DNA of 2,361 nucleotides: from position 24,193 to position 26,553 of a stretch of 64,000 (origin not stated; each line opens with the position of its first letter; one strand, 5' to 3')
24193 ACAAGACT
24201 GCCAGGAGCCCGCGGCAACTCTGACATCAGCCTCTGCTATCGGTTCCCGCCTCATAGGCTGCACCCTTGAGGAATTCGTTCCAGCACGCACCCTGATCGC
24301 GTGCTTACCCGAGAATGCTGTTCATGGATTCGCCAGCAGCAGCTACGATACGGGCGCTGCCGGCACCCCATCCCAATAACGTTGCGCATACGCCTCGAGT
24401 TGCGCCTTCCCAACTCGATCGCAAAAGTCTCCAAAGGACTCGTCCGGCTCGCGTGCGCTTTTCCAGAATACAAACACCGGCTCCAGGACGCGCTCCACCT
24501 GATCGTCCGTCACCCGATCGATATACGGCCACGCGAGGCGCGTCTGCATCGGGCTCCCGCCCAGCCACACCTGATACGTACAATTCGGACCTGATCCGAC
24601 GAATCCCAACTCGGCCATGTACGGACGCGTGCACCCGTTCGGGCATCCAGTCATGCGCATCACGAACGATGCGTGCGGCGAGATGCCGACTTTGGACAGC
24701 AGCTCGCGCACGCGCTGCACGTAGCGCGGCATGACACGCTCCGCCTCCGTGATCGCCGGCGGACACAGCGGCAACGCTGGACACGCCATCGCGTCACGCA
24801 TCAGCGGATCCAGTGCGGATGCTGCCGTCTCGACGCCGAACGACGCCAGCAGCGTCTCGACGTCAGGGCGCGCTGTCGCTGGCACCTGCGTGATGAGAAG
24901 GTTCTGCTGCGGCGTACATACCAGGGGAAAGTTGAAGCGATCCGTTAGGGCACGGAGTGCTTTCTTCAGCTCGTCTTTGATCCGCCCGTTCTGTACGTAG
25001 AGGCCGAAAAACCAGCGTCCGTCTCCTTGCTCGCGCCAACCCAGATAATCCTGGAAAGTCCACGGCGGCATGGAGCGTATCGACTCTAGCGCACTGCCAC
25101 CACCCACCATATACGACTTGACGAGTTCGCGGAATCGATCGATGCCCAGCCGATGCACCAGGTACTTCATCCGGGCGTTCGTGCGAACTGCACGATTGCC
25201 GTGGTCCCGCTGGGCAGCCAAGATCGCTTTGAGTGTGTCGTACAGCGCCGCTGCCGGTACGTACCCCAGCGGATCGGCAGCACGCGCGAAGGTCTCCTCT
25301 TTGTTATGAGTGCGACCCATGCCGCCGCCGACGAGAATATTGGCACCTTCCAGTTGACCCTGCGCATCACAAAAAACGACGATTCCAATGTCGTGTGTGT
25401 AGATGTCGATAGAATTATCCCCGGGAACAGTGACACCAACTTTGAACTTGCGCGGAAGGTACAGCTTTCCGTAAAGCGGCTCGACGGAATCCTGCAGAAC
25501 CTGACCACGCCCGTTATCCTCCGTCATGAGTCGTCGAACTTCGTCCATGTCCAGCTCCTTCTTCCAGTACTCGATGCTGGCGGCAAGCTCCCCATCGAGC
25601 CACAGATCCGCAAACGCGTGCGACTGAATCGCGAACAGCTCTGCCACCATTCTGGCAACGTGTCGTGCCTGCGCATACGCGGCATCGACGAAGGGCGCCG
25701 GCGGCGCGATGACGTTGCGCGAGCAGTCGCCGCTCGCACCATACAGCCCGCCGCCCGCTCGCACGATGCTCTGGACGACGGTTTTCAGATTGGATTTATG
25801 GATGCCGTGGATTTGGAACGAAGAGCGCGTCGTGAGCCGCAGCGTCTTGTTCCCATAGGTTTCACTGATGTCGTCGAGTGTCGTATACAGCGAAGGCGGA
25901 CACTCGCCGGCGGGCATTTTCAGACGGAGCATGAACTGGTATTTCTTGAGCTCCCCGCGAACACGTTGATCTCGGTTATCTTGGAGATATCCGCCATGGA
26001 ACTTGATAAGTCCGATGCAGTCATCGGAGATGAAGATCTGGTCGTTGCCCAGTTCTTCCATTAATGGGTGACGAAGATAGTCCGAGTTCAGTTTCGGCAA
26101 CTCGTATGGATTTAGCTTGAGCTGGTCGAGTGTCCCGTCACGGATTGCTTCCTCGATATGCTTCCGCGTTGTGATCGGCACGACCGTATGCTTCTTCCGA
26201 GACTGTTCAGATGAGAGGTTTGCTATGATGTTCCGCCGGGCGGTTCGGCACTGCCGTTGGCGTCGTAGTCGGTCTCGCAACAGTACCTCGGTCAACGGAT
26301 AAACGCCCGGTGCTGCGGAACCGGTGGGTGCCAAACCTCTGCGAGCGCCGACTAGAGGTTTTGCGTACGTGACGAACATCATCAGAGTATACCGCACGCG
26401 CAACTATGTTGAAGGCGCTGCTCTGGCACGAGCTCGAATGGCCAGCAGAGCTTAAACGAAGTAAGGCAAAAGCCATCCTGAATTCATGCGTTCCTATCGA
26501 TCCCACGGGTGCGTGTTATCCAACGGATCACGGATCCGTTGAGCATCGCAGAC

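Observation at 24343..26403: The cluster's third enzyme is sulfite-reductase-like (CysI/SiR signature), not a canonical NirA or NAD(P)H-NirB nitrite reductase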

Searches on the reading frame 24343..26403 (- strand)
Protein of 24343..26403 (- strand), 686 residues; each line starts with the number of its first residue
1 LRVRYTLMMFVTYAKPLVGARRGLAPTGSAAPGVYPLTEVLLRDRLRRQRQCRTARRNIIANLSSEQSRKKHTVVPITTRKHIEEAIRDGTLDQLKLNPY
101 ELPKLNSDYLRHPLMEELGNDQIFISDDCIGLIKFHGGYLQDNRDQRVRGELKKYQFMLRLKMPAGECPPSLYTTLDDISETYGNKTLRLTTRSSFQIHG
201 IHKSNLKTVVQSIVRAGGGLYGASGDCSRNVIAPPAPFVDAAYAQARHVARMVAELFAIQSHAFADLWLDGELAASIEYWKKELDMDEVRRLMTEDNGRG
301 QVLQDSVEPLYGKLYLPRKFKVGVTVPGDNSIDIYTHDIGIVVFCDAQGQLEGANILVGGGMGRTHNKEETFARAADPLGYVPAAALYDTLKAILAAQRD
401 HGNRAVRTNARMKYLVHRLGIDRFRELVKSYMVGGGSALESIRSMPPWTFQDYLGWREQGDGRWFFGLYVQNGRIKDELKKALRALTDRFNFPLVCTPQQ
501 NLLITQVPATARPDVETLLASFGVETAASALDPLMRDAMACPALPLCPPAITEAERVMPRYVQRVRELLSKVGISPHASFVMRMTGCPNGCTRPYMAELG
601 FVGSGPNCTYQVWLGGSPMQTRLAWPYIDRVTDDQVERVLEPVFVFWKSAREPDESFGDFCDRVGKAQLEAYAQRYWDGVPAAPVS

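Call 3: search_protein_families(library=pfam, proteins=[window:24343-26403:-], max_evalue=0.01)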
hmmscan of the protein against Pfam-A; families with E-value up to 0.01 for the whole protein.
window:24343-26403:- (686 aa): 2 families
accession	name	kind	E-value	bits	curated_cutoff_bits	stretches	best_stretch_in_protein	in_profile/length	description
PF01077.27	NIR_SIR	-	3.9e-43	147.1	27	2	301-432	29-154/158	Nitrite and sulphite reductase 4Fe-4S domain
PF03460.22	NIR_SIR_ferr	-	9.7e-28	96.2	24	2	155-213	8-66/69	Nitrite/Sulfite reductase ferredoxin-like half domain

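Call 4: search_protein_families(library=ncbifam, proteins=[window:24343-26403:-], max_evalue=0.01)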
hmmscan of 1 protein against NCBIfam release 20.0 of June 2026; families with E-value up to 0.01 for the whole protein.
window:24343-26403:- (686 aa): 8 families
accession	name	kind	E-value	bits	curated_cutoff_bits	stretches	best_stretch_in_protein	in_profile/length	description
TIGR02042.1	sir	equivalog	1.5e-223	743.1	731.5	1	101-676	14-581/581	sulfite reductase, ferredoxin dependent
NF010029.0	PRK13504.1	equivalog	6.2e-208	691.7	457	1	93-668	11-565/575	NADPH-dependent assimilatory sulfite reductase hemoprotein subunit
TIGR02041.1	CysI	equivalog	8.6e-127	423.8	756.55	1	104-665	4-539/541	assimilatory sulfite reductase (NADPH) hemoprotein subunit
NF007125.0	PRK09566.1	equivalog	1.3e-35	122.9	594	2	316-604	181-455/513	ferredoxin--nitrite reductase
NF007126.0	PRK09567.1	equivalog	5e-32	110.8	523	2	316-673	227-587/595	NirA family protein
TIGR02435.1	CobG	equivalog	3e-27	95.6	234.8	2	315-605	126-385/388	precorrin-3B synthase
TIGR02912.1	sulfite_red_C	equivalog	6.6e-11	41.8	324.1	1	153-211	17-75/314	sulfite reductase subunit C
TIGR02064.1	dsrA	equivalog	0.0092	14.9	392.85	0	534-603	153-221/402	dissimilatory-type sulfite reductase subunit alpha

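Call 5: search_solved_structures(query=window:24343-26403:-, max_evalue=0.001, show_alignments=2)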
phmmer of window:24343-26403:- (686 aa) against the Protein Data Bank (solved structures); distinct sequences matched with E-value up to 0.001: 20.
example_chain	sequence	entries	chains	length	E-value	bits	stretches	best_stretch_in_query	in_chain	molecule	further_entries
5h8v_A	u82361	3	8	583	1.8e-174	584.9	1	94-678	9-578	Sulfite reductase [ferredoxin], chloroplastic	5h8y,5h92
6c3m_A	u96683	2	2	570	4.3e-94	319.2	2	307-666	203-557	Sulfite reductase [NADPH] hemoprotein beta-component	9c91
6c3x_A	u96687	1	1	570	5.9e-94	318.8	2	307-666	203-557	Sulfite reductase [NADPH] hemoprotein beta-component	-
6c3y_A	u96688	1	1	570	8.1e-94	318.3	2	307-666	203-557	Sulfite reductase [NADPH] hemoprotein beta-component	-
4g38_A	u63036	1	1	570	8.1e-94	318.3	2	307-666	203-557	Sulfite reductase [NADPH] hemoprotein beta-component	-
6c3z_A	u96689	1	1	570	2.1e-93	317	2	307-666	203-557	Sulfite reductase [NADPH] hemoprotein beta-component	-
4g39_A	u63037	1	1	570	2.9e-93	316.5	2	307-666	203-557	Sulfite reductase [NADPH] hemoprotein beta-component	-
4htr_A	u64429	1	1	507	7.2e-86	292.1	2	307-666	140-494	Sulfite reductase [NADPH] hemoprotein beta-component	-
1aop_A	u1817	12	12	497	1.3e-85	291.2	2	306-666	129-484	SULFITE REDUCTASE HEMOPROTEIN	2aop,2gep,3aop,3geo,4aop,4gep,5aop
3b0h_A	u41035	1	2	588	1.9e-27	99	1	316-604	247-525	Nitrite reductase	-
3b0l_A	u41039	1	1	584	2.8e-27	98.4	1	316-603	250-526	Nitrite reductase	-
3vlx_A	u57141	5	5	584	1.3e-26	96.2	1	316-604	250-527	Nitrite reductase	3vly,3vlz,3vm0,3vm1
3b0j_A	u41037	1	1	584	2.9e-26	95.1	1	316-604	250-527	Nitrite reductase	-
3b0m_A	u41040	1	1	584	3e-26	95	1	316-604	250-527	Nitrite reductase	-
3b0g_A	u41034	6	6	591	4e-26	94.6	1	316-604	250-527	Nitrite reductase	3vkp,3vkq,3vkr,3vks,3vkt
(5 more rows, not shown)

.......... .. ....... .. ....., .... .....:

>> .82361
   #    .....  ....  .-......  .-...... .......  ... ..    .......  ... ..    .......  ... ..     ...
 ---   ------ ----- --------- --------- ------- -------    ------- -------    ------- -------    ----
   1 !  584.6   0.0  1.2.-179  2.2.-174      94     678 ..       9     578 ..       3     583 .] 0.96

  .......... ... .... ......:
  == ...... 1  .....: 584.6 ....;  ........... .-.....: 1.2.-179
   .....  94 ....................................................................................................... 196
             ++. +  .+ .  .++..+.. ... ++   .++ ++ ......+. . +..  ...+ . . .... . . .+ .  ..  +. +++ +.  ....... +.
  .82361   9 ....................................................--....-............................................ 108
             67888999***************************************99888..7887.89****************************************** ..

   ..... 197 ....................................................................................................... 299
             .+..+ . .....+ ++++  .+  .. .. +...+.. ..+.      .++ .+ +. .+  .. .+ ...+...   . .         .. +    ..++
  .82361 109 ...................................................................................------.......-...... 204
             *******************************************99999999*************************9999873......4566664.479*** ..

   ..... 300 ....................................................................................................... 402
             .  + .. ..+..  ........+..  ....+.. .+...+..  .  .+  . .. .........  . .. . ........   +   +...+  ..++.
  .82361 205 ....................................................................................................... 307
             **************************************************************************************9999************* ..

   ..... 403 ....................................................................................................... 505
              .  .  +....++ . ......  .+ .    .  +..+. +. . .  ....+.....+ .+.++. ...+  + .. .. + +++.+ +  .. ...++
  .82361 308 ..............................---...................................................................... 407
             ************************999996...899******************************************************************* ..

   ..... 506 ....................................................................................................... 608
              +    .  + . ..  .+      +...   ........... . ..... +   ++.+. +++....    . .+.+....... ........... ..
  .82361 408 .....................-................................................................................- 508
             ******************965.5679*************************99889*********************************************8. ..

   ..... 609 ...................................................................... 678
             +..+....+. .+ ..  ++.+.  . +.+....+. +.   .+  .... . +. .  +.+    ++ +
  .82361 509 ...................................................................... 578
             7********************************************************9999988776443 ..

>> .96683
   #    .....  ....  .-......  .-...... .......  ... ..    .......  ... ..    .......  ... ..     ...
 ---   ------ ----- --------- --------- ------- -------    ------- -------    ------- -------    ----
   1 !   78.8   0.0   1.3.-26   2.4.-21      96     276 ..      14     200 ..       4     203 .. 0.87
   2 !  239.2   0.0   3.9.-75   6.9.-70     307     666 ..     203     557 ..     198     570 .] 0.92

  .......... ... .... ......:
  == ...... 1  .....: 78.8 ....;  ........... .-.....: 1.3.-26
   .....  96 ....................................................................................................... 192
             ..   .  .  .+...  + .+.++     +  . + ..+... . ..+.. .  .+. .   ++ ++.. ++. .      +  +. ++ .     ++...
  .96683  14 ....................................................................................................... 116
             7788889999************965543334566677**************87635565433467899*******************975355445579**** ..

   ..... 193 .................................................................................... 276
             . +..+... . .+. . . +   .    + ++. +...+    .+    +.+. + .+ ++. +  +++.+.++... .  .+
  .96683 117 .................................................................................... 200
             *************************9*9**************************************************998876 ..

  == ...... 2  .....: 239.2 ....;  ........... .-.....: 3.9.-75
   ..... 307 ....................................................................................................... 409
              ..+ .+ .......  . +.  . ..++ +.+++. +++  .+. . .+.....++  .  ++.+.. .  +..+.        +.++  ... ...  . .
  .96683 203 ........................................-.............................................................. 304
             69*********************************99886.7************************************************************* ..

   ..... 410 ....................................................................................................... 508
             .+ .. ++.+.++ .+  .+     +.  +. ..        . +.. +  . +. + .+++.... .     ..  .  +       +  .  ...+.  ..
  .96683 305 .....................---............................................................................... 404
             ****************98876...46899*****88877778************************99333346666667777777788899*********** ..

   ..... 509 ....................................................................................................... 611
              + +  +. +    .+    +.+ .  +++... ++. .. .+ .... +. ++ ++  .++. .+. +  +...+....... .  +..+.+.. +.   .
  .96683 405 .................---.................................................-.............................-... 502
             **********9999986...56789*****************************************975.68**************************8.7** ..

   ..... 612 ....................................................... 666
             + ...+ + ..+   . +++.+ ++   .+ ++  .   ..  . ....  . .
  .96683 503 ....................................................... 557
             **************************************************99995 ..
